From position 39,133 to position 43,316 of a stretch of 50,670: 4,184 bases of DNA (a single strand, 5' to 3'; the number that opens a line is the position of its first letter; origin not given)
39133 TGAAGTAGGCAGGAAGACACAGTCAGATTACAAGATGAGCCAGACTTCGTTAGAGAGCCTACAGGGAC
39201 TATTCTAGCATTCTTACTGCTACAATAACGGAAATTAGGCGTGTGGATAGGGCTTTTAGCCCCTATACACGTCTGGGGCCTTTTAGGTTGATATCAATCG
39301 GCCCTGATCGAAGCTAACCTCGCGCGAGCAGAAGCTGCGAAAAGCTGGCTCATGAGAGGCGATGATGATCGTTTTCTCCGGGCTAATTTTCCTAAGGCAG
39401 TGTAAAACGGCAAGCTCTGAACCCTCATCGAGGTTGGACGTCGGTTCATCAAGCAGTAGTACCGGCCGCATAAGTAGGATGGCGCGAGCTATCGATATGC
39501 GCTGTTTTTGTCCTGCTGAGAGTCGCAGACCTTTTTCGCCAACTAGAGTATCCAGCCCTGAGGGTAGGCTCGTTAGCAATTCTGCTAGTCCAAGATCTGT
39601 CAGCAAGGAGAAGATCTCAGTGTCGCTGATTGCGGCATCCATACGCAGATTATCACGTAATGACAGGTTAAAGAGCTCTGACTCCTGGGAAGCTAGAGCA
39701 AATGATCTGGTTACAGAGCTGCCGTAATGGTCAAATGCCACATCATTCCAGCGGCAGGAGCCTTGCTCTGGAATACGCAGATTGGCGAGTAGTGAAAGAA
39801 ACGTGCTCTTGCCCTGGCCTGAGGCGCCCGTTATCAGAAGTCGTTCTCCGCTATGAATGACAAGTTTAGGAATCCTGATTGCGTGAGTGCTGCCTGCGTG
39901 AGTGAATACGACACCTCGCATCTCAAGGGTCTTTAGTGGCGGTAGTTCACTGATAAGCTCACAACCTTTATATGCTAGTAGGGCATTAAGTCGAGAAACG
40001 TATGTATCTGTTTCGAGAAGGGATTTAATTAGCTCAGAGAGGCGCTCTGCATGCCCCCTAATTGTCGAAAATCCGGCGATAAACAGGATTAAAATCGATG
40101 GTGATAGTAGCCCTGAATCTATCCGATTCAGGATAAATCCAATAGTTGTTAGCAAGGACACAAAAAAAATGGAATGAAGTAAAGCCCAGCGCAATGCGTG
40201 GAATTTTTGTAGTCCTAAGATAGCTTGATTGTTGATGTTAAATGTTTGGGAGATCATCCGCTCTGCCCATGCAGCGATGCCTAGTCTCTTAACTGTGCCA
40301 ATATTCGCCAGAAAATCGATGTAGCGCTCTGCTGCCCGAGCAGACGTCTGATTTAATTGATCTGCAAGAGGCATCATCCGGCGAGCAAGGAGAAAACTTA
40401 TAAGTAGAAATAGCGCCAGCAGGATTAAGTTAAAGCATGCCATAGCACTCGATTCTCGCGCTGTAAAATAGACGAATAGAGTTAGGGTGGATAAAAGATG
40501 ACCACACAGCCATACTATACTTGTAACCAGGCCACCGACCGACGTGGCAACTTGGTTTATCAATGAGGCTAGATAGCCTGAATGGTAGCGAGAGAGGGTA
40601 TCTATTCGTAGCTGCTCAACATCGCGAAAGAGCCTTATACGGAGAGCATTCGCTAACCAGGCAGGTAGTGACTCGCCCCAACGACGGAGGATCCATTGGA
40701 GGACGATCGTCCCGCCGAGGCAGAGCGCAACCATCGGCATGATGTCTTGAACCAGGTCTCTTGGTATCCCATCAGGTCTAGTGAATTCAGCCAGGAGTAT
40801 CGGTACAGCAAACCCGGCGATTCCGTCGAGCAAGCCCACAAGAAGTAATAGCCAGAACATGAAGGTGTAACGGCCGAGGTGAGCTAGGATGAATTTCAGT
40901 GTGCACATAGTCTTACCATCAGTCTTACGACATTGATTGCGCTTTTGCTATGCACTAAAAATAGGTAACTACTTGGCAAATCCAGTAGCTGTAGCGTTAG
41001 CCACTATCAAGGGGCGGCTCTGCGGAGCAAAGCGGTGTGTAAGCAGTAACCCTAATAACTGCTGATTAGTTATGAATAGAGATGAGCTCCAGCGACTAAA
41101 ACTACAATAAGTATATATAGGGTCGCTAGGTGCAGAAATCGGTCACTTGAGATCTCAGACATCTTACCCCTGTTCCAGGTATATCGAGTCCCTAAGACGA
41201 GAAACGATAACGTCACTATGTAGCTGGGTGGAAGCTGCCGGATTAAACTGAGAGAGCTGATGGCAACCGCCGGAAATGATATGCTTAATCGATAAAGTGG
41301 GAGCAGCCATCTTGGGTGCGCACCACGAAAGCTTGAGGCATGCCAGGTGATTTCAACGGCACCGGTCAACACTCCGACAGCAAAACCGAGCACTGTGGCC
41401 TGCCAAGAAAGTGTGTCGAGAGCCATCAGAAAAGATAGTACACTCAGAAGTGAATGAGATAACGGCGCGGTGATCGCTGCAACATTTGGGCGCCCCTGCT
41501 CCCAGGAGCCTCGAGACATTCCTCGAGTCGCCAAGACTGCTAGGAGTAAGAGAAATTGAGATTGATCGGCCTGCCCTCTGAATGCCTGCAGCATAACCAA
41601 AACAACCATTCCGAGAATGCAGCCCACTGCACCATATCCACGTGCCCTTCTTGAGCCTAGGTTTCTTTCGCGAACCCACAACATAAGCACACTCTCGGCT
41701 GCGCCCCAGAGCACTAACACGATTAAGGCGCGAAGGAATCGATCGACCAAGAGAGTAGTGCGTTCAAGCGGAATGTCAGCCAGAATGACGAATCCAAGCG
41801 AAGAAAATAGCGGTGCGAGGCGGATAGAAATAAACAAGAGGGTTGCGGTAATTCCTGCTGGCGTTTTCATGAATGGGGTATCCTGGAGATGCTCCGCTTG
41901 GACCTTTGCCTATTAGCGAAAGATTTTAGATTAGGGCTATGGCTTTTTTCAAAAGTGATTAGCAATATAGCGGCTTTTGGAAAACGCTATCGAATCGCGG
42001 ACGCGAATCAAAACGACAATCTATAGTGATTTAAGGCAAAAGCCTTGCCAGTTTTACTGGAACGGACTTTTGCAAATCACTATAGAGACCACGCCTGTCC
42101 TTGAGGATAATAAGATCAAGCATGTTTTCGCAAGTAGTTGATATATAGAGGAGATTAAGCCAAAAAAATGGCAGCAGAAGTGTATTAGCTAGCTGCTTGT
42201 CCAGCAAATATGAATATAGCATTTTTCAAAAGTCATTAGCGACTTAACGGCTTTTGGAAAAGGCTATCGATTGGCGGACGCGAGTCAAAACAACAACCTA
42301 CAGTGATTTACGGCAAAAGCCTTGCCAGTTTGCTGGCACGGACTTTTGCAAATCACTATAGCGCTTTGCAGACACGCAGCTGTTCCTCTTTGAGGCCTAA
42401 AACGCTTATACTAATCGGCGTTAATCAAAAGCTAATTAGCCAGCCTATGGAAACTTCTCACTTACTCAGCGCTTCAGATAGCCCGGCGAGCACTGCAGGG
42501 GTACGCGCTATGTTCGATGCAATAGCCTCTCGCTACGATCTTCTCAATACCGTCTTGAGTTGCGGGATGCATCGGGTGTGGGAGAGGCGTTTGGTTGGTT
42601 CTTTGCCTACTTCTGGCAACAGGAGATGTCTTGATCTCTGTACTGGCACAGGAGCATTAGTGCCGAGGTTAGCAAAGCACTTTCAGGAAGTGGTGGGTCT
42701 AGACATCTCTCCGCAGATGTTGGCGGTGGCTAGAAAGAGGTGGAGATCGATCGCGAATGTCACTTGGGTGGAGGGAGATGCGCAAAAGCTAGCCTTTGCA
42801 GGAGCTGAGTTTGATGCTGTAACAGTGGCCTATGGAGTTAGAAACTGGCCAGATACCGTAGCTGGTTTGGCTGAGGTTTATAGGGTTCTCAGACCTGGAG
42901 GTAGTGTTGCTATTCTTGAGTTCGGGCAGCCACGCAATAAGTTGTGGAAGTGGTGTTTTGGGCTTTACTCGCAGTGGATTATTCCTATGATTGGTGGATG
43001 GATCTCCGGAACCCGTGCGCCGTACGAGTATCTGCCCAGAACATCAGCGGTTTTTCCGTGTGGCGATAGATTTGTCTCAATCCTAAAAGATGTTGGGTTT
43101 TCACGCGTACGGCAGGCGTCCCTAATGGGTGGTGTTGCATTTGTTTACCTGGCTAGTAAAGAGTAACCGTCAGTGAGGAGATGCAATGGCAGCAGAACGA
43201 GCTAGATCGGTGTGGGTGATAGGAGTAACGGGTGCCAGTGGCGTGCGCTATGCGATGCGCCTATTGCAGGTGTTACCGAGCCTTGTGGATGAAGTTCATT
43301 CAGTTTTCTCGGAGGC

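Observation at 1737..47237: F1: a 176-bp palindromic MITE-like element with nine copies in 50 kb, all in the same orientation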

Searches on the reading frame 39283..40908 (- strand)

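Call 37: search_protein_families(library=pfam, proteins=[window:39283-40908:-])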
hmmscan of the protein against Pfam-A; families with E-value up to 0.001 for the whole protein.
window:39283-40908:- (541 aa): 4 families
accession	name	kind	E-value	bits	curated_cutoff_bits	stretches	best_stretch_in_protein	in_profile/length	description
PF00005.33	ABC_tran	-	3.7e-23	83.1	25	1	349-491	6-137/137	ABC transporter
PF00664.28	ABC_membrane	-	9.3e-09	35.8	28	1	19-285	2-272/274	ABC transporter transmembrane region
PF13304.12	AAA_21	-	6.7e-05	23.5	27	0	464-523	239-302/304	AAA domain, putative AbiEii toxin, Type IV TA system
PF13555.12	AAA_29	-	0.00049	20.2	27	1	352-391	20-58/61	P-loop containing region of AAA domain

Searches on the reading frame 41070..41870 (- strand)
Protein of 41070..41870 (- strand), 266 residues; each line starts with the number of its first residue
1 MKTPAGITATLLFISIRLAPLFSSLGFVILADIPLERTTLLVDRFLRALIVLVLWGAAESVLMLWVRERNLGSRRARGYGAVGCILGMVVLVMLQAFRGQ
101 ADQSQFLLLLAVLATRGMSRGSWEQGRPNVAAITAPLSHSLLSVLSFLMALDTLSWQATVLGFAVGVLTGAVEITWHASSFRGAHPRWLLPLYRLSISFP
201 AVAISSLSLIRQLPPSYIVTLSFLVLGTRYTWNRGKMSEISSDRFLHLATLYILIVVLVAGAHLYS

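Call 37: search_protein_families(library=pfam, proteins=[window:41070-41870:-])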
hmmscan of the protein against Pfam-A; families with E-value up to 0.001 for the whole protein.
window:41070-41870:- (266 aa): 1 family
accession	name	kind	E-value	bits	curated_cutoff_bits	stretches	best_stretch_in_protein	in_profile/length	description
PF20040.4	DUF6442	-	0.00054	20.6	25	0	73-150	23-100/102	Family of unknown function (DUF6442)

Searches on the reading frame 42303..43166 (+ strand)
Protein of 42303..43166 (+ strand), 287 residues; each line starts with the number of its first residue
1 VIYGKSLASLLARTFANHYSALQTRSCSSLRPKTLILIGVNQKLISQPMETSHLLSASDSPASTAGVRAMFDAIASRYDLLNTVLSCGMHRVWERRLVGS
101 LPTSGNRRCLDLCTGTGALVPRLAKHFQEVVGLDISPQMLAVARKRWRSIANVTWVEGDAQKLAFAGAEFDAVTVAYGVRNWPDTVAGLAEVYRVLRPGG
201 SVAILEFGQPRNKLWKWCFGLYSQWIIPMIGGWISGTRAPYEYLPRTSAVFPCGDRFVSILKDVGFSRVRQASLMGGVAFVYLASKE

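Call 37: search_protein_families(library=pfam, proteins=[window:42303-43166:+])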
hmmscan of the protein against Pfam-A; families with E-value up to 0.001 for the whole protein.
window:42303-43166:+ (287 aa): 10 families
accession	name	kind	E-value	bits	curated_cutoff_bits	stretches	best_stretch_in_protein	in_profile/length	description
PF01209.24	Ubie_methyltran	-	8.2e-52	176.3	20.1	1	66-286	8-233/233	ubiE/COQ5 methyltransferase family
PF13649.12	Methyltransf_25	-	3.1e-23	82.7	27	1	110-200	2-97/97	Methyltransferase domain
PF08241.18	Methyltransf_11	-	1.7e-21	77.1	21.2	1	110-204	1-95/95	Methyltransferase domain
PF13847.12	Methyltransf_31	-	7.8e-15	55.3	27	1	105-208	3-113/145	Methyltransferase domain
PF08242.18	Methyltransf_12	-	2.7e-14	54.1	30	1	110-201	1-97/98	Methyltransferase domain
PF13489.12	Methyltransf_23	-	4.2e-08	33.5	27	1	104-211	21-125/164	Methyltransferase domain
PF05401.17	NodS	-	7.2e-07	29.7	24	1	109-215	47-152/201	Nodulation protein S (NodS)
PF00891.24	Methyltransf_2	-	4.4e-05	23.4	22.3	1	95-207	52-167/210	O-methyltransferase domain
PF09445.16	Methyltransf_15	-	0.00012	22.1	22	1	107-163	2-61/165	RNA cap guanine-N2 methyltransferase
PF00398.26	RrnaAD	-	0.00014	21.5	24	1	108-165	33-90/263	Ribosomal RNA adenine dimethylase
